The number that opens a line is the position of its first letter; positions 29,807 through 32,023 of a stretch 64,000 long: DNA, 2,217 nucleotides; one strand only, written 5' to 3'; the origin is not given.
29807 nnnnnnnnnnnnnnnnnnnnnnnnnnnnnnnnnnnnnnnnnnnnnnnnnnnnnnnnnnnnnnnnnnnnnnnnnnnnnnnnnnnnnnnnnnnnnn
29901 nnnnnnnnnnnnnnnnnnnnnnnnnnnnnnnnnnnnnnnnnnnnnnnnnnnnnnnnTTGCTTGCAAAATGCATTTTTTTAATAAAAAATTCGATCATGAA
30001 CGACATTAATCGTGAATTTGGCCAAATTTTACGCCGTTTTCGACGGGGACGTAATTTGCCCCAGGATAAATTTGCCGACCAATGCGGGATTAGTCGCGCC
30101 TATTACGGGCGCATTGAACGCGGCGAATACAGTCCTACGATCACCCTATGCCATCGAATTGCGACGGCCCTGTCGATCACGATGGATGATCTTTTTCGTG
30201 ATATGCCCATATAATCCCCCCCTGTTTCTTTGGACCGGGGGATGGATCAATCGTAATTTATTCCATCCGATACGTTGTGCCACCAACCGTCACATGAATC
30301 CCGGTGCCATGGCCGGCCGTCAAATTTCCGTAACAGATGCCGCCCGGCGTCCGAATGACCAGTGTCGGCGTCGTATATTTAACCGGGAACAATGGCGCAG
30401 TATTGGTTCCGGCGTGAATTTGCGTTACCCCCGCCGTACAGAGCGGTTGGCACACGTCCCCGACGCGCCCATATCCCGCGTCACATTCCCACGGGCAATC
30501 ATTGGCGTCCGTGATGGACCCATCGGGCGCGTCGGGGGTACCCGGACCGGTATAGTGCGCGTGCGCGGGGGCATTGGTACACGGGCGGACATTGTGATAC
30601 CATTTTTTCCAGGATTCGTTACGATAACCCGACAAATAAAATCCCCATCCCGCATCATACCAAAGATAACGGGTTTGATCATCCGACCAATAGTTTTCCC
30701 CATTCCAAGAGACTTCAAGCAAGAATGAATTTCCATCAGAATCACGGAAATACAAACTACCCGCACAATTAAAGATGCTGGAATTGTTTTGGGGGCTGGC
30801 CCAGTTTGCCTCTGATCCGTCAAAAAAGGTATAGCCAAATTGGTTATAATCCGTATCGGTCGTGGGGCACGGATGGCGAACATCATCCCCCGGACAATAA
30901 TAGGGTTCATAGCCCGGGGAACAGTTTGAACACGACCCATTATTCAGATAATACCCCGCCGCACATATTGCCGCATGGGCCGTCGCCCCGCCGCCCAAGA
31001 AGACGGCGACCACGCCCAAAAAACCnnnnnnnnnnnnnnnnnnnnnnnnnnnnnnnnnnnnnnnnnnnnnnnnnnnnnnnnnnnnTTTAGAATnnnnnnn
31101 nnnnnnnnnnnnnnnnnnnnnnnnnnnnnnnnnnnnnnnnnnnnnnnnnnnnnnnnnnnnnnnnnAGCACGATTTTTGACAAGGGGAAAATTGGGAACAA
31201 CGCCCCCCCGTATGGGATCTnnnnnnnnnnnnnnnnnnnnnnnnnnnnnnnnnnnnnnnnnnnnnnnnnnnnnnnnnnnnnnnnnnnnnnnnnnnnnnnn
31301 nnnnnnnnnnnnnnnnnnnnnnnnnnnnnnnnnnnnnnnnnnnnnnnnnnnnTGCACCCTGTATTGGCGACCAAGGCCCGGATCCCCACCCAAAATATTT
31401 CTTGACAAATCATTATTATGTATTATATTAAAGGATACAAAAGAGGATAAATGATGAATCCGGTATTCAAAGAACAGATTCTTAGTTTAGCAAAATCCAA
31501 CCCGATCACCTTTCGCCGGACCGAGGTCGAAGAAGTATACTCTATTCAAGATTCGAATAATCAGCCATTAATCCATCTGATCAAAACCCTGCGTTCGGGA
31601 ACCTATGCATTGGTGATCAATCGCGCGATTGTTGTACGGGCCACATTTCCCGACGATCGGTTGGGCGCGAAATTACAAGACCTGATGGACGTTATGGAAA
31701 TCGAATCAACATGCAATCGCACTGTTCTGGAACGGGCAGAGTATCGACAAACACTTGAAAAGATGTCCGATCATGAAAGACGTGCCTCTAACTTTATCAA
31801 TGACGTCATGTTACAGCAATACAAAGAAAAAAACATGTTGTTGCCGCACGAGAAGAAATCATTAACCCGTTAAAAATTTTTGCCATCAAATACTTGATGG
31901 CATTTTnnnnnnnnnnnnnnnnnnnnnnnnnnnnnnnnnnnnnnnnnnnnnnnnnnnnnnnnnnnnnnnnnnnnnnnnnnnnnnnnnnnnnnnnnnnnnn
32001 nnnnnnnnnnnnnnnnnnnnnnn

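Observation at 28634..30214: Terminator-bounded islet with an AIPR/ParB-like putative abortive-infection protein divergent from an XRE regulator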

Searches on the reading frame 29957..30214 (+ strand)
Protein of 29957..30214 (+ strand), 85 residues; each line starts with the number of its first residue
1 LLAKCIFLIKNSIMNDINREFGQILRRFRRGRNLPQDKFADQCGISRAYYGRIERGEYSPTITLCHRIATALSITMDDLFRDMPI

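Call 3: search_protein_families(library=pfam, proteins=[window:29957-30214:+], max_evalue=1)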
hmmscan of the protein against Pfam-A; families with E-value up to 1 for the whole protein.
window:29957-30214:+ (85 aa): 6 families
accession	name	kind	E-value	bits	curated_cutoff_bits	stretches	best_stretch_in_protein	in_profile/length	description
PF01381.28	HTH_3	-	3e-13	50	23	1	25-79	1-55/55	Helix-turn-helix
PF13560.12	HTH_31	-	5.1e-11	43.2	27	1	20-74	1-56/64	Helix-turn-helix domain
PF12844.13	HTH_19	-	8.5e-05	22.8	30.2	1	22-67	1-46/64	Helix-turn-helix domain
PF13443.12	HTH_26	-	0.00062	20.4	22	1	25-82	2-60/63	Cro/C1-type HTH DNA-binding domain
PF13744.12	HTH_37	-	0.12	12.6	27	1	21-58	19-56/80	Helix-turn-helix domain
PF13413.12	HTH_25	-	0.14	12.4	24.6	1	24-59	1-36/62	Helix-turn-helix domain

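Call 4: search_protein_families(library=padloc, proteins=[window:29957-30214:+], max_evalue=1)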
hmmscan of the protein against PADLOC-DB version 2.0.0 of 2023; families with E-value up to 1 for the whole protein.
window:29957-30214:+ (85 aa): 16 families
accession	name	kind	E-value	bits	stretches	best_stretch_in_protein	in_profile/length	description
PDLC03665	Control_protein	-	1.4e-14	52.1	1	14-80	2-71/77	control protein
PDLC02926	HTH_VI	-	1.3e-11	42.6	1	21-80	2-61/92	-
PDLC03666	Control_protein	-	2e-10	39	1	16-83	2-69/77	control protein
PDLC04142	capH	-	1.1e-08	34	1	17-82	3-68/103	capH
PDLC03664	Control_protein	-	1.1e-08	33.4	1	20-80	13-73/74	control protein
PDLC04775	PDC-M69A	-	3.7e-07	28.6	1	14-81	1-68/113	-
PDLC03671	Control_protein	-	3.4e-06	25.2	1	15-78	9-72/84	control protein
PDLC03536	REase_II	-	4.2e-05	21.3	1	28-80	18-70/237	Type II restriction enzyme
PDLC03943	RmrA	-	0.00065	16.9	1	23-80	5-61/370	-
PDLC03954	RmrA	-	0.00068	16.7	1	17-76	7-66/380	-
PDLC03947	RmrA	-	0.0011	15.9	1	14-77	5-68/383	-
PDLC03952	RmrA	-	0.0019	15.1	1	24-73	26-75/395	-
PDLC03955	RmrA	-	0.0033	14.7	1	26-77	26-77/371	-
PDLC03946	RmrA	-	0.0037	14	1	26-79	8-61/357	-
PDLC03949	RmrA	-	0.0059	13.5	1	29-80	11-62/363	-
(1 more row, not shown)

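Call 5: search_protein_families(library=ncbifam, proteins=[window:29957-30214:+], max_evalue=1)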
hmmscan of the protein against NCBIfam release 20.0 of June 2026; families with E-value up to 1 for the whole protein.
window:29957-30214:+ (85 aa): 15 families
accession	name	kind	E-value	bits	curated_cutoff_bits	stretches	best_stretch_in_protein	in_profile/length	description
NF041951.1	phage_RstR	subfamily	1.7e-13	50.8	80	1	20-81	2-63/108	RstR family transcriptional repressor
NF046032.1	TransRegSlrRBacil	equivalog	2.6e-07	30.9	250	1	22-80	3-62/149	HTH-type transcriptional regulator SlrR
NF006015.0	PRK08154.1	subfamily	2.8e-07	30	204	1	15-82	25-92/314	anaerobic benzoate catabolism transcriptional regulator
TIGR03070.1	couple_hipB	subfamily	6.8e-07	29.1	71.65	1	19-76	1-58/58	type II toxin-antitoxin system Y4mF family antitoxin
TIGR00270.2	TIGR00270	equivalog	7.1e-07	29.2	110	1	15-76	70-131/159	multiprotein bridging factor aMBF1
NF047948.1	male_kill_WMK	equivalog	0.00022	20.8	300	1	18-80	3-65/300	WO male-killing family protein Wmk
NF041677.1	trans_regClgR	equivalog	0.00092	19.3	170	1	19-82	6-70/113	transcriptional regulator ClgR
NF038139.1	Reg_Aceta_RamB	equivalog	0.0013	17.5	700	1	22-75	4-57/465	acetate metabolism transcriptional regulator RamB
NF007408.0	PRK09943.1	equivalog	0.0026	17.4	211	1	14-81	1-68/185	HTH-type transcriptional regulator PuuR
NF010465.0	PRK13890.1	equivalog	0.0028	17.7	96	1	21-79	7-64/121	conjugal transfer protein TrbA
NF041575.1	antitoxPezA_Strep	equivalog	0.0059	16.6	290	1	22-76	3-57/158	type II toxin-antitoxin system antitoxin PezA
NF041493.1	MobT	equivalog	0.022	13.6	600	1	29-73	5-49/383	MobT family relaxase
NF007257.0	PRK09706.1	subfamily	0.14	11.9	101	1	18-74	3-59/135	transcriptional repressor DicA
NF004471.0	PRK05803.1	subfamily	0.14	11.3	252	1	20-55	181-218/235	RNA polymerase sporulation sigma factor SigK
NF003162.0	PRK04140.1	equivalog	0.2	10.7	263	1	22-71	128-177/317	transcriptional regulator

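Call 90: search_solved_structures(query=window:29996-30214:+, max_evalue=0.001)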
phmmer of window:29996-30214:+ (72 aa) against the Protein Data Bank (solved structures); distinct sequences matched with E-value up to 0.001: 15.
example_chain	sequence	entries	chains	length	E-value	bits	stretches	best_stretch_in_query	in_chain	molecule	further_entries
2b5a_A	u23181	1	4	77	5.4e-10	42.5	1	3-70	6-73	C.BclI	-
1y7y_A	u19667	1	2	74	1.2e-07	35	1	7-67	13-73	C.AhdI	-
1y9q_A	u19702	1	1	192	1.4e-07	34.9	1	9-69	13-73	transcriptional regulator, HTH_3 family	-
9k3w_A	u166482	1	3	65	4e-06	30.2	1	14-69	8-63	Transcriptional regulator, PbsX family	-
8bny_A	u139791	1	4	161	5.5e-05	26.6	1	10-67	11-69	Immunity repressor protein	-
9xz9_A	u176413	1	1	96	8e-05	26.1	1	10-68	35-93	Quorum sensing controller protein QseC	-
6jq1_A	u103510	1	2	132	9.6e-05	25.9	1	10-68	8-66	Transcriptional regulator, XRE family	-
3vk0_A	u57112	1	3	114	0.00014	25.3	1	7-63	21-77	Transcriptional regulator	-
9sf2_A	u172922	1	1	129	0.00016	25.2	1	8-69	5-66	Transcriptional regulator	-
1utx_A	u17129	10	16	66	0.00048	23.7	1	12-71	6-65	CYLR2 | cytolysin regulator 2 | PUTATIVE TRANSCRIPTION REGULATOR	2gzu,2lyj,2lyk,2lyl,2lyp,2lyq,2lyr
2xiu_A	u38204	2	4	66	0.00048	23.7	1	12-71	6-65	CYLR2 | CYLR2 SYNONYM CYTOLYSIN REPRESSOR 2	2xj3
7t5u_A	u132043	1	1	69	0.00061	23.3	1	7-62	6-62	Helix-turn-helix domain-containing protein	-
3qq6_A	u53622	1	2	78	0.00065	23.2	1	7-67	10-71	HTH-type transcriptional regulator sinR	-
5fd4_A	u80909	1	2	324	0.00072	23.1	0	5-69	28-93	ComR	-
5tn0_A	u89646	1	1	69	0.00085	22.9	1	8-67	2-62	HTH-type transcriptional regulator SinR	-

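Call 100: search_protein_families(library=phrogs, proteins=[window:29996-30214:+], max_evalue=0.001)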
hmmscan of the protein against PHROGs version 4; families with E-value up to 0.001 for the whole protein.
window:29996-30214:+ (72 aa): 11 families
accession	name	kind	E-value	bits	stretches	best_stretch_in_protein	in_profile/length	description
phrog_3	-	transcription regulation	1.8e-11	45.5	1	3-69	84-148/430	transcriptional repressor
phrog_6962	-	unknown function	5.7e-11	43.6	1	9-55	3-49/73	-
phrog_8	-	transcription regulation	2.4e-09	38.1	1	3-67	72-136/346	transcriptional regulator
phrog_7241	-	transcription regulation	5.6e-09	37.1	1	10-67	64-121/122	transcriptional regulator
phrog_2967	-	transcription regulation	5.8e-09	36.8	1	4-68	7-71/225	transcriptional regulator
phrog_5823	-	transcription regulation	8.7e-08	32.7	1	5-67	4-67/404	transcriptional regulator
phrog_2328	-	transcription regulation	3.1e-07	31.2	1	8-67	16-75/128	transcriptional repressor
phrog_4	-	transcription regulation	5.7e-07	29.9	1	5-67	130-192/400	transcriptional repressor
phrog_2439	-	transcription regulation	4.6e-06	26.8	1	9-64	9-64/367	transcriptional regulator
phrog_1373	-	transcription regulation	0.00023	22.2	1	9-64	65-120/166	transcriptional regulator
phrog_11187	-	transcription regulation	0.00033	21.4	1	1-45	1-45/63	transcriptional regulator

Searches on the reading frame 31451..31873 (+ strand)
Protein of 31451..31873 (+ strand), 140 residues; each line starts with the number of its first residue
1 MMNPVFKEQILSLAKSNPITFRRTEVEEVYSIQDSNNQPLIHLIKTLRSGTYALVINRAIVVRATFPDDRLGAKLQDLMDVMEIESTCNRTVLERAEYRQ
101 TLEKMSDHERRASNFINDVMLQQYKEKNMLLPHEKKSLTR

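Call 3: search_protein_families(library=pfam, proteins=[window:31451-31873:+], max_evalue=1)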
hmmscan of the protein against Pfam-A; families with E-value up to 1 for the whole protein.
window:31451-31873:+ (140 aa): 1 family
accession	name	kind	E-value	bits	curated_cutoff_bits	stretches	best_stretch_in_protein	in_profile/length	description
PF21655.3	L544_NTransf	-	0.065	13.5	27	1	26-126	45-140/193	L544, nucleotidyltransferase domain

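Call 5: search_protein_families(library=ncbifam, proteins=[window:31451-31873:+], max_evalue=1)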
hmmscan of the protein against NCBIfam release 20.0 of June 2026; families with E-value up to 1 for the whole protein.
window:31451-31873:+ (140 aa): 1 family
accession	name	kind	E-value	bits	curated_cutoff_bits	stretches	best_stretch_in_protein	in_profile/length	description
TIGR01160.1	SUI1_MOF2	equivalog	0.13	12.8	143.9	1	75-123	53-101/110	translation initiation factor SUI1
